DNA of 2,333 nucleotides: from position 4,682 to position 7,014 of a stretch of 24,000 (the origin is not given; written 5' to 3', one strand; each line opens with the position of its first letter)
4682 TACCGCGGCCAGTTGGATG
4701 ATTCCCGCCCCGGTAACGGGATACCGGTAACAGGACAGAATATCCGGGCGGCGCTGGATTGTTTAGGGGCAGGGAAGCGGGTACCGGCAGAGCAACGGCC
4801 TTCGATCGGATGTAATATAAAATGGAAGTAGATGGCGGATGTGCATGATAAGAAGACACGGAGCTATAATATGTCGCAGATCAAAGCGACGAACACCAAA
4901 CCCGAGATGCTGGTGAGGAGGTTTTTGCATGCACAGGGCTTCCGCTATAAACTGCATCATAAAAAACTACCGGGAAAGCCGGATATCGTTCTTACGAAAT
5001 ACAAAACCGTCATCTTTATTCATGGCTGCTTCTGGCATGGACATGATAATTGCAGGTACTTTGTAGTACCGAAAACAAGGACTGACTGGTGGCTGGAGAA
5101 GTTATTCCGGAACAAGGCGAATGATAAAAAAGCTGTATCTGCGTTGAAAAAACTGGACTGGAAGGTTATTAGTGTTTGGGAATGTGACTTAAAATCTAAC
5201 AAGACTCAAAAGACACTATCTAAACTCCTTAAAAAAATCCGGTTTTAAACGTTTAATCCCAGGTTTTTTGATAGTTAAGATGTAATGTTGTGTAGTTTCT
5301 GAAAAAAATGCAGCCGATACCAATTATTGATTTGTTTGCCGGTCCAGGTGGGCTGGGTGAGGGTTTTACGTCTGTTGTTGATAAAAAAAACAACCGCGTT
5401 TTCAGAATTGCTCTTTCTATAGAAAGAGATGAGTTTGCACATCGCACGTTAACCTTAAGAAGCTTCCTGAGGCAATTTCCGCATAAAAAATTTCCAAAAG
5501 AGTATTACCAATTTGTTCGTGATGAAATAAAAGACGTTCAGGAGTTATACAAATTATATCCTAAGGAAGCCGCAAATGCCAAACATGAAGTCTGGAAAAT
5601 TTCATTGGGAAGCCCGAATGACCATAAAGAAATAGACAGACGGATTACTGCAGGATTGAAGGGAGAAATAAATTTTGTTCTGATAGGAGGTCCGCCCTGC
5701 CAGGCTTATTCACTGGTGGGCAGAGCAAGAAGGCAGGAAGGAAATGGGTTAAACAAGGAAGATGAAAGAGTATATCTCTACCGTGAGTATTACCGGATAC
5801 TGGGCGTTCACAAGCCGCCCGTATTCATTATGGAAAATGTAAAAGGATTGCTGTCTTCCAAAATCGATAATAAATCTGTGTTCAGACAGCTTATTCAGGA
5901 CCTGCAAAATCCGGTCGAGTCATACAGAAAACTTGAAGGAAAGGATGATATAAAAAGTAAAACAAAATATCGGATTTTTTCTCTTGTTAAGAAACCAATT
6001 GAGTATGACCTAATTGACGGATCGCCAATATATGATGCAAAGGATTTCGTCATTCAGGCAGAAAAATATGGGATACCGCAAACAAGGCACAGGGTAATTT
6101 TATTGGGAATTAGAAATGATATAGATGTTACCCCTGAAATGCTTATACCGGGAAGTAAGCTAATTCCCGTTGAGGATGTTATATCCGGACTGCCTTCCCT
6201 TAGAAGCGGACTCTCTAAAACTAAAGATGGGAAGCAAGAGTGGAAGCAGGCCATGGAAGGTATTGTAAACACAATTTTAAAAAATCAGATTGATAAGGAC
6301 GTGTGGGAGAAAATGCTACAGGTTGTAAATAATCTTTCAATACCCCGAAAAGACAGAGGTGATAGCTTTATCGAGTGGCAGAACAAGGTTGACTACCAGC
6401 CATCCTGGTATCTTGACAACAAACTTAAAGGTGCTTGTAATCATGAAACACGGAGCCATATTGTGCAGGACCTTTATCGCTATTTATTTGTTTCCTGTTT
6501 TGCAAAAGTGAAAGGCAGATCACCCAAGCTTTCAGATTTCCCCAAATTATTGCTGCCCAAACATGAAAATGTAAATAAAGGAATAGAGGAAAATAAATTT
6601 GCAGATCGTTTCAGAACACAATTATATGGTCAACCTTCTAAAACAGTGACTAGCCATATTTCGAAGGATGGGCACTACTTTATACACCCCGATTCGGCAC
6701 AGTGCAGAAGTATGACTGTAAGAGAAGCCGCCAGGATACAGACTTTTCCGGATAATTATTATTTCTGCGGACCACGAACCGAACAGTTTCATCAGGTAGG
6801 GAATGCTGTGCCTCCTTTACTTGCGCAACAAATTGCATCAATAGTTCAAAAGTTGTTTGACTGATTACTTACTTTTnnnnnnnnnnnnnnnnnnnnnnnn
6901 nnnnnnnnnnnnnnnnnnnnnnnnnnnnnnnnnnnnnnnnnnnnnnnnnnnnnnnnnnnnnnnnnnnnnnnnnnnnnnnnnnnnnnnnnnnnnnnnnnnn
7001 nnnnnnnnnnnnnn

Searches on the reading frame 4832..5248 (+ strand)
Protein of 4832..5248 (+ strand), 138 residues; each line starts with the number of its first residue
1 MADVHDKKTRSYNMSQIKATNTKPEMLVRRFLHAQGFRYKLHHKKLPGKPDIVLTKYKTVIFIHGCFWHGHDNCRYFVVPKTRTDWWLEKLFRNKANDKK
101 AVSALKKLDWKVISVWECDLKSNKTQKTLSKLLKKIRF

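Call 3: search_protein_families(library=pfam, proteins=[window:4832-5248:+], max_evalue=0.1)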
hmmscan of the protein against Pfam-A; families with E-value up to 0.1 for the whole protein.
window:4832-5248:+ (138 aa): 1 family
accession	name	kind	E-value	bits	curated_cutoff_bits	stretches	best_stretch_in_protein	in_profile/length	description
PF03852.21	Vsr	-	2.6e-35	120.6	27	1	2-72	1-71/74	DNA mismatch endonuclease Vsr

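Call 4: search_protein_families(library=padloc, proteins=[window:4832-5248:+], max_evalue=0.1)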
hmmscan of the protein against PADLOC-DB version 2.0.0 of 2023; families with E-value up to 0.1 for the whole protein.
window:4832-5248:+ (138 aa): 1 family
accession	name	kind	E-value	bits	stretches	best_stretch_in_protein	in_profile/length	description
PDLC03397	Vsr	-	1.3e-38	130.5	1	1-124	1-123/156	Type II nicking endonuclease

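Call 5: search_protein_families(library=ncbifam, proteins=[window:4832-5248:+], max_evalue=0.1)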
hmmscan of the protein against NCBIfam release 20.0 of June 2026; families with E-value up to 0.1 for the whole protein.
window:4832-5248:+ (138 aa): 1 family
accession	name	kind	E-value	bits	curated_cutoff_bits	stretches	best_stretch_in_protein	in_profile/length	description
TIGR00632.1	vsr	subfamily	1.3e-42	144.8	97.85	1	1-119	1-119/119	DNA mismatch endonuclease Vsr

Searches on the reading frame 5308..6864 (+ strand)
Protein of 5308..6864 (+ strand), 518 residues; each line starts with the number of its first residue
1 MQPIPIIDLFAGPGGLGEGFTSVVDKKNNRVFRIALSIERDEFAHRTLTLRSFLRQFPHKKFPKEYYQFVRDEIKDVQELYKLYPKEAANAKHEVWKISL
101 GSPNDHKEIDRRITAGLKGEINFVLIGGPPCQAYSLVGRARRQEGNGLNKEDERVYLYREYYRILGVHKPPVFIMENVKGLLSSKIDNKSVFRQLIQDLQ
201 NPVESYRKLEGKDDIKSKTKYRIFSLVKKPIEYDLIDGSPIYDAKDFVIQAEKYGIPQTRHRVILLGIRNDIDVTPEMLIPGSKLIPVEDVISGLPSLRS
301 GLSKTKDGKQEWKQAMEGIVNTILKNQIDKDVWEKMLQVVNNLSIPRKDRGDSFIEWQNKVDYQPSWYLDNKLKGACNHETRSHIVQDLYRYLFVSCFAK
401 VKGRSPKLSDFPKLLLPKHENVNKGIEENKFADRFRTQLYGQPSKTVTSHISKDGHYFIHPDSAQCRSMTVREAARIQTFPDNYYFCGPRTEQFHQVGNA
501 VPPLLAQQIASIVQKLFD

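Call 3: search_protein_families(library=pfam, proteins=[window:5308-6864:+], max_evalue=0.1)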
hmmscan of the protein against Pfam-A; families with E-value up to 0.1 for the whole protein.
window:5308-6864:+ (518 aa): 1 family
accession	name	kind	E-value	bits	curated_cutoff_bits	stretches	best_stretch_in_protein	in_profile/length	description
PF00145.23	DNA_methylase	-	1.4e-44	153.3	22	2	242-512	135-321/324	C-5 cytosine-specific DNA methylase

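Call 4: search_protein_families(library=padloc, proteins=[window:5308-6864:+], max_evalue=0.1)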
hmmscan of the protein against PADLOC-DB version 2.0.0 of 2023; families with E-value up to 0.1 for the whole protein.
window:5308-6864:+ (518 aa): 56 families (the best 25 are shown)
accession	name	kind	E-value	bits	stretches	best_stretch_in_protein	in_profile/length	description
PDLC02649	DrmMII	-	1.8e-89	298.6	2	356-517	261-418/422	DrmMII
PDLC03232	MTase_II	-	1.6e-66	223.1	3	374-516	324-459/465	Type II methyltransferase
PDLC03234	MTase_II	-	8.2e-63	210.9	2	242-516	148-365/375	Type II methyltransferase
PDLC03378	MTase_II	-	1.3e-60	203.5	2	5-309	4-213/344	Type II methyltransferase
PDLC02656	DrmMII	-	1.7e-57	193.3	2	248-513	182-465/491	DrmMII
PDLC03326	MTase_II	-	6.4e-51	171.8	3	432-516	288-375/412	Type II methyltransferase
PDLC00033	DruM2|DruM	-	2.4e-47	160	1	5-515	23-362/368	DNA cytosine methylase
PDLC02648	DrmMII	-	1.2e-45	154.2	2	248-514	205-448/468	DrmMII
PDLC03272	MTase_II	-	3.4e-42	143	1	3-514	74-387/407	Type II methyltransferase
PDLC00026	DruM2|DruM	-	8.4e-41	138.6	2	6-324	7-220/336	DNA cytosine methylase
PDLC03231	MTase_II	-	1.5e-36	124.2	2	422-511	373-460/488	Type II methyltransferase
PDLC03225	MTase_II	-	3.7e-35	119.7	3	438-516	524-597/615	Type II methyltransferase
PDLC03307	MTase_II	-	5.5e-35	119.3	2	124-273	65-194/382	Type II methyltransferase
PDLC03237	MTase_II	-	1.7e-34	116.9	3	436-513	706-787/1036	Type II methyltransferase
PDLC02650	DrmMII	-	3.4e-34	116.5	2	98-305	60-283/435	DrmMII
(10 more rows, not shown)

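Call 5: search_protein_families(library=ncbifam, proteins=[window:5308-6864:+], max_evalue=0.1)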
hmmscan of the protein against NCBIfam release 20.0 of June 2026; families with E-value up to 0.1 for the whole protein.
window:5308-6864:+ (518 aa): 3 families
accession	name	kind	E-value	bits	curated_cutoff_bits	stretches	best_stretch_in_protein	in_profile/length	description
TIGR00675.1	dcm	superfamily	1.4e-38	133.4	100.65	2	242-511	134-327/329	DNA (cytosine-5-)-methyltransferase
NF007772.0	PRK10458.1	subfamily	4e-11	42.1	710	2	124-200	172-248/472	DNA cytosine methylase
NF010543.0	PRK13933.1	equivalog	0.0013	18.4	280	0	263-350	90-173/253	stationary phase survival protein SurE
